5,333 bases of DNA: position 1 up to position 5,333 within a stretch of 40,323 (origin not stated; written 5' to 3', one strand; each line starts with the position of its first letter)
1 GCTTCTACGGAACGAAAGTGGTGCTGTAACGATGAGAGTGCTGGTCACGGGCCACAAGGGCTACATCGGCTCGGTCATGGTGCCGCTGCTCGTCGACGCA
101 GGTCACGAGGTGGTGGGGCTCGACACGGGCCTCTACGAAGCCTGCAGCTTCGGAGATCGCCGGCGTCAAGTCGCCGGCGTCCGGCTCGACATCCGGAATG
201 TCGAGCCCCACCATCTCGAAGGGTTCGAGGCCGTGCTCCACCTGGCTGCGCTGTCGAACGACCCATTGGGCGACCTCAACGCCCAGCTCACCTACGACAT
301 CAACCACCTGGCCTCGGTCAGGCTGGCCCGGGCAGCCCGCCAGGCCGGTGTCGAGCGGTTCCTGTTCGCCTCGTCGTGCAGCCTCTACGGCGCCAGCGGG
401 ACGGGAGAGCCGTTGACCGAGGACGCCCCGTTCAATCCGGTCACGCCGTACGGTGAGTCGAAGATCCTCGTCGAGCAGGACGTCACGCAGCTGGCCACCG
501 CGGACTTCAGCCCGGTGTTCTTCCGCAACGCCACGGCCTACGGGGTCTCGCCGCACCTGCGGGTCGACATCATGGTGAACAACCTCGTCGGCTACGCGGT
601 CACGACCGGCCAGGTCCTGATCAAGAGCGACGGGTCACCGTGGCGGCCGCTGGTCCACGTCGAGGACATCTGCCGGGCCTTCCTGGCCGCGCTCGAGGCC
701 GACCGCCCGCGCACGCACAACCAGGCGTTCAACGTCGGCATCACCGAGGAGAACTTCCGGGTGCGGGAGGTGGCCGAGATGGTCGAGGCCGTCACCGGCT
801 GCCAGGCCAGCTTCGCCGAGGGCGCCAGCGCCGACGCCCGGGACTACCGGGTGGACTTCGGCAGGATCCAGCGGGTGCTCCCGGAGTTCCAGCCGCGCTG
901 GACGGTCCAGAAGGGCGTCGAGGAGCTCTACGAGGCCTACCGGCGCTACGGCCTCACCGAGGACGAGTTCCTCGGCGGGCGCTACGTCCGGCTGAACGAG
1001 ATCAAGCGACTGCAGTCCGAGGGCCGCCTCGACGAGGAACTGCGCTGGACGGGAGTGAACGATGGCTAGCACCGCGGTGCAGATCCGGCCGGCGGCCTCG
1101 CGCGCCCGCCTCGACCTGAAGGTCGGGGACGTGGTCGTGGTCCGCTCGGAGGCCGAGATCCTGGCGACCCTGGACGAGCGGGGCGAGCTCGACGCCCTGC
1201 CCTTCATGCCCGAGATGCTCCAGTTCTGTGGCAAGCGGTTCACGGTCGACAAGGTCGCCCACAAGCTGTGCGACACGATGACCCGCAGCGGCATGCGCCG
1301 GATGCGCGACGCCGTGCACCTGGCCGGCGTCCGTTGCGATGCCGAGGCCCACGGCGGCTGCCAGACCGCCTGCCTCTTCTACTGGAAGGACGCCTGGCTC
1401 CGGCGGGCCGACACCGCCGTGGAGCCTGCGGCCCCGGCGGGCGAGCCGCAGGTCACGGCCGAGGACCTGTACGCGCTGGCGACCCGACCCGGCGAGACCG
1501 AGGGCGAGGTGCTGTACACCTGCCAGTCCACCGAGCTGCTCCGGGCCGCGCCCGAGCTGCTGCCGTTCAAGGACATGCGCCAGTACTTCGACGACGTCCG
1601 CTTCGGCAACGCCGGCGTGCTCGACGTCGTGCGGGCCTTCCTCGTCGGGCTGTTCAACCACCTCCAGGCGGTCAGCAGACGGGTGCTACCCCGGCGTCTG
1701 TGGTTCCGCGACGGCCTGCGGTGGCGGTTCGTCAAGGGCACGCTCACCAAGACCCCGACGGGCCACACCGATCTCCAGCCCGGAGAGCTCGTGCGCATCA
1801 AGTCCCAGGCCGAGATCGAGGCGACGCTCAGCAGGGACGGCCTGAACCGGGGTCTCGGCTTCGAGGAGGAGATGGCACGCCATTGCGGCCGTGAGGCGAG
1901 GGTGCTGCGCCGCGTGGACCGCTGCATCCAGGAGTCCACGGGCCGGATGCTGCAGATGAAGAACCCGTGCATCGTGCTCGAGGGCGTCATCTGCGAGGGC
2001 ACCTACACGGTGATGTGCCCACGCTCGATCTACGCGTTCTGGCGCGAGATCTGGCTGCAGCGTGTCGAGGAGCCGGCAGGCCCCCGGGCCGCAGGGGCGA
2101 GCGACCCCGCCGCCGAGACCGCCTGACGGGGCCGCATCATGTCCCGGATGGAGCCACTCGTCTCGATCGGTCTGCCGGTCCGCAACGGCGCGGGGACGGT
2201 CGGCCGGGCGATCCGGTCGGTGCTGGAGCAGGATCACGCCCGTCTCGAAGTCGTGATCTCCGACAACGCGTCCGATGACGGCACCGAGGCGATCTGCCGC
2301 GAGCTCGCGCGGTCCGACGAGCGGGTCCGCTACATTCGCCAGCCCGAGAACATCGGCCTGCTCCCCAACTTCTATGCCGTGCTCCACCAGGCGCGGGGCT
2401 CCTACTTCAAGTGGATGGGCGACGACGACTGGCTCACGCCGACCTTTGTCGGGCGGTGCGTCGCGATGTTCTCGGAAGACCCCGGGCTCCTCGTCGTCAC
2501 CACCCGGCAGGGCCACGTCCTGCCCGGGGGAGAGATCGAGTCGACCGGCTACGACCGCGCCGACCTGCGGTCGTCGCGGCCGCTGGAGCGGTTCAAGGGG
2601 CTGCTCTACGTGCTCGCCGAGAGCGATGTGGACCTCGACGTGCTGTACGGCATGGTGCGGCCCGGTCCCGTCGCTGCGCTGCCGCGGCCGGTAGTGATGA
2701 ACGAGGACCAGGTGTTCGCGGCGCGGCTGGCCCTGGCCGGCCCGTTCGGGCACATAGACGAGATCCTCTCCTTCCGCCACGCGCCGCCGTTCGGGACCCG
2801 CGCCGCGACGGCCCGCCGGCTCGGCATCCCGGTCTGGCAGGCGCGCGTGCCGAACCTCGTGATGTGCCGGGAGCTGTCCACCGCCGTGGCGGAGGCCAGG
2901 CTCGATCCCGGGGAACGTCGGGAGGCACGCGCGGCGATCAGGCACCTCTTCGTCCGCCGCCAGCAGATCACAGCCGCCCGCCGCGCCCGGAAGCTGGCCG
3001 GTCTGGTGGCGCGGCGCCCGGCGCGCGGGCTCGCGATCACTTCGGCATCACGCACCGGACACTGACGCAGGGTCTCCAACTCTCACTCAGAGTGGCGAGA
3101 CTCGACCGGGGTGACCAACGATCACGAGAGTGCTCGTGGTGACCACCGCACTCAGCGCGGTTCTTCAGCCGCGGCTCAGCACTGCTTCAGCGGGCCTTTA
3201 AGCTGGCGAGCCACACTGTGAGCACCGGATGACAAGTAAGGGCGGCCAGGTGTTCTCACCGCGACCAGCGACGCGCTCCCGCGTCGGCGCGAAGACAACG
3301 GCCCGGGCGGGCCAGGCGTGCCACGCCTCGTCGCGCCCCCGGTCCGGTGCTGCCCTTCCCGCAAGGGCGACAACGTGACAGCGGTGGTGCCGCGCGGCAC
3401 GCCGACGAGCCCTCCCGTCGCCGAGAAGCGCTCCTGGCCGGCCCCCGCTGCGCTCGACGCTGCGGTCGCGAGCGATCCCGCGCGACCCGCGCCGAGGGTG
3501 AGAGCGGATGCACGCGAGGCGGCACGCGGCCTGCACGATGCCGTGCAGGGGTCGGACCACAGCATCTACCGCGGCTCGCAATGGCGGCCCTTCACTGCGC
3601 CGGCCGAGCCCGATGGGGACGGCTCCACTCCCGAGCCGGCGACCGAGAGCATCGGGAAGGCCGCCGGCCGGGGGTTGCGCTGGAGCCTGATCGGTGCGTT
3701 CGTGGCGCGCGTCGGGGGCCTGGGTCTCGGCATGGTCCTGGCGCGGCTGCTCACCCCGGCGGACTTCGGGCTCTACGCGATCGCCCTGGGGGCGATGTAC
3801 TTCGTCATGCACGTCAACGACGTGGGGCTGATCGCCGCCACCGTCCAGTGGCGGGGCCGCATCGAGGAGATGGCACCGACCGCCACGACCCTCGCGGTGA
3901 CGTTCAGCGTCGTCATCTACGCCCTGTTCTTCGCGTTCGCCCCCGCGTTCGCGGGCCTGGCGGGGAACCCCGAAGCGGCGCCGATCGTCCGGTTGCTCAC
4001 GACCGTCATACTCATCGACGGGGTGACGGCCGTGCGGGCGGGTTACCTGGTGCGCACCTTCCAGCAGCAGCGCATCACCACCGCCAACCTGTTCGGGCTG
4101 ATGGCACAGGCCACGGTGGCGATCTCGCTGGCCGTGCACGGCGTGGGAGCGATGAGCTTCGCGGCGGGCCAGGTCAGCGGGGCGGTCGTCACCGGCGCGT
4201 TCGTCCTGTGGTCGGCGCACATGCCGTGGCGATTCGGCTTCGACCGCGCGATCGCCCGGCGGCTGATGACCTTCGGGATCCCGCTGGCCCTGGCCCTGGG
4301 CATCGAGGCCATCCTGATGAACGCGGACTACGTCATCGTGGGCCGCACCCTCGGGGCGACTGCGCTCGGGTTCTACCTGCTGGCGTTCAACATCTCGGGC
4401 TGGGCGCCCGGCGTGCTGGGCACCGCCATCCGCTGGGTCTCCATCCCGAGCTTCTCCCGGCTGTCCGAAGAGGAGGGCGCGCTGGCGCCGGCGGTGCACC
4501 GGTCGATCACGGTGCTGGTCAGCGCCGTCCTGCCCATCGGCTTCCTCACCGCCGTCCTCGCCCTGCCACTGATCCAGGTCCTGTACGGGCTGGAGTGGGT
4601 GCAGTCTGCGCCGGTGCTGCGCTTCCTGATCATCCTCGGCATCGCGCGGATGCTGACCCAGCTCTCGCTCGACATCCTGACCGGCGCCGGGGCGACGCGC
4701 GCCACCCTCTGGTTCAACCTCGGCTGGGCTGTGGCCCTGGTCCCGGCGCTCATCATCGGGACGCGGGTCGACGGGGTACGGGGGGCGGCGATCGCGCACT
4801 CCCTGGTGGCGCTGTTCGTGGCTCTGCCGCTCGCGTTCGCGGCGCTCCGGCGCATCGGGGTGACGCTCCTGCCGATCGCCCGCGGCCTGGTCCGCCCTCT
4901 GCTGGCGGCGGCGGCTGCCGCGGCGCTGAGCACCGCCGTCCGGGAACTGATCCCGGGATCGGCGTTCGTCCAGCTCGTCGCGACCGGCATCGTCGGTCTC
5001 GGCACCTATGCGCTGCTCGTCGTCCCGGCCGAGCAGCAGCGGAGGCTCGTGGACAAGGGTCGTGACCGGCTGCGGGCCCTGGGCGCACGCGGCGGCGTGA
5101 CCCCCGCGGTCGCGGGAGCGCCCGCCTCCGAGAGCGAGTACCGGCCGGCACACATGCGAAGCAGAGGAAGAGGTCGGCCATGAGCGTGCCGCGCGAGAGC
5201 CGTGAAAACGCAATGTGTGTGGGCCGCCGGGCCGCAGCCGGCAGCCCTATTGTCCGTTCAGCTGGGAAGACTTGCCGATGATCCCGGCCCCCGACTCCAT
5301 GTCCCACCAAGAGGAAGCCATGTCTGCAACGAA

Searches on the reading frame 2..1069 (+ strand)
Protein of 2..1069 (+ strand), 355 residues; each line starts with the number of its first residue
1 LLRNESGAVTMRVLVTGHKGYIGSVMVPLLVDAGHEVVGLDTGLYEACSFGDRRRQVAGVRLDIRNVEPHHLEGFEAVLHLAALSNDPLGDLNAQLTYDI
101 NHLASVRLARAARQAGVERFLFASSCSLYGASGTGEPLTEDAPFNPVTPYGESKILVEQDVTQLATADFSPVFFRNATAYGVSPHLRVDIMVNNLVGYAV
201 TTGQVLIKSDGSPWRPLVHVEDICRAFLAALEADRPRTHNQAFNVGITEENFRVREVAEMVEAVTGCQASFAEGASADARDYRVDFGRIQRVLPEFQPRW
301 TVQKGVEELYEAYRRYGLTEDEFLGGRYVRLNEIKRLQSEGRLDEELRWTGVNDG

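Call 7: search_protein_families(library=pfam, proteins=[window:2-1069:+], max_evalue=0.001)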
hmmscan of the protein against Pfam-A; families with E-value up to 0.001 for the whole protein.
window:2-1069:+ (355 aa): 6 families
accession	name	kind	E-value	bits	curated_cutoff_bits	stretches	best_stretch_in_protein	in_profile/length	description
PF01370.27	Epimerase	-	7.7e-48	163.4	20.9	1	13-246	1-240/240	NAD dependent epimerase/dehydratase family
PF16363.11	GDP_Man_Dehyd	-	6.5e-25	88.7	27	1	14-270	1-271/332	GDP-mannose 4,6 dehydratase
PF04321.23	RmlD_sub_bind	-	6.9e-12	45.5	27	1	11-193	1-165/287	RmlD substrate binding domain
PF01073.25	3Beta_HSD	-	6.8e-08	32.3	22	1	14-165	1-161/280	3-beta hydroxysteroid dehydrogenase/isomerase family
PF05368.20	NmrA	-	2.8e-05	24.3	27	1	12-281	4-250/298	NmrA-like family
PF13460.12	NAD_binding_10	-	0.00027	21.3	27.2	0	19-131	3-104/184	NAD(P)H-binding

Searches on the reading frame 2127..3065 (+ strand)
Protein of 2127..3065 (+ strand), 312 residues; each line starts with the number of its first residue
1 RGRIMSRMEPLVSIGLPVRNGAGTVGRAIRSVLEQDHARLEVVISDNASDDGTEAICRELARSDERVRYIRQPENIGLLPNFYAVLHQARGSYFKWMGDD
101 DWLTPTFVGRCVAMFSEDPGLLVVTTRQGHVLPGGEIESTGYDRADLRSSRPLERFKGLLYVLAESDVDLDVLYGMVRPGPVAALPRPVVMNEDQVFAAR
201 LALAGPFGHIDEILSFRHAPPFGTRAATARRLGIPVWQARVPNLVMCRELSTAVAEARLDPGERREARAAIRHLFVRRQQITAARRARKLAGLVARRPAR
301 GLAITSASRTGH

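Call 7: search_protein_families(library=pfam, proteins=[window:2127-3065:+], max_evalue=0.001)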
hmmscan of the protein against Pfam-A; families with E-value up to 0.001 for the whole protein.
window:2127-3065:+ (312 aa): 2 families
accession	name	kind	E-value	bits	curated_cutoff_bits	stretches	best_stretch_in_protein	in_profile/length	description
PF00535.33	Glycos_transf_2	-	5.1e-26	92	23.3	1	13-135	1-123/168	Glycosyl transferase family 2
PF13641.12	Glyco_tranf_2_3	-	5.9e-08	33.4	27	1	22-132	13-126/230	Glycosyltransferase like family 2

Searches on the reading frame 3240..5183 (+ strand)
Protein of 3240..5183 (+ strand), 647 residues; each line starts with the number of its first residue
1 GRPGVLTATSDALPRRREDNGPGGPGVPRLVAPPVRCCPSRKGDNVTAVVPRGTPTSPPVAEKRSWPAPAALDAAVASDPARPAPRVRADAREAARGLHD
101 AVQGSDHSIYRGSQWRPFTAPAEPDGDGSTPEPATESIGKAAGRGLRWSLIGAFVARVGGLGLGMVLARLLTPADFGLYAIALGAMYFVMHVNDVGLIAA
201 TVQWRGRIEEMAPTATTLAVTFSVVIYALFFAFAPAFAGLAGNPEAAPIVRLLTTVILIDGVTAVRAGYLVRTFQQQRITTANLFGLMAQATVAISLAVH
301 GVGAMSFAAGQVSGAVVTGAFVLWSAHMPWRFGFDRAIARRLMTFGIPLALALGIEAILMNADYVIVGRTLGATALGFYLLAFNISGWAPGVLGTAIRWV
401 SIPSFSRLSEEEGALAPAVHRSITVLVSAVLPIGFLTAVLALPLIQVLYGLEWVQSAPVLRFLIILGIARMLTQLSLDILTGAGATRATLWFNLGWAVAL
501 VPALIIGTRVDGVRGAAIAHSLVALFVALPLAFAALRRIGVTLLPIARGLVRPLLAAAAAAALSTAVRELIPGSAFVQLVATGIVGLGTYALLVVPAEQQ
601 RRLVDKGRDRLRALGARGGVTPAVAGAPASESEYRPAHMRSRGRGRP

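Call 7: search_protein_families(library=pfam, proteins=[window:3240-5183:+], max_evalue=0.001)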
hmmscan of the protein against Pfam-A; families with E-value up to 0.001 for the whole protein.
window:3240-5183:+ (647 aa): 2 families
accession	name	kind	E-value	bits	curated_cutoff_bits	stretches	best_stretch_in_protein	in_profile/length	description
PF13440.11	Polysacc_synt_3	-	1.9e-56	191.9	23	1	166-458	1-293/293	Polysaccharide biosynthesis protein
PF01943.22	Polysacc_synt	-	4.7e-22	79.1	28.2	1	145-408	4-273/274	Polysaccharide biosynthesis protein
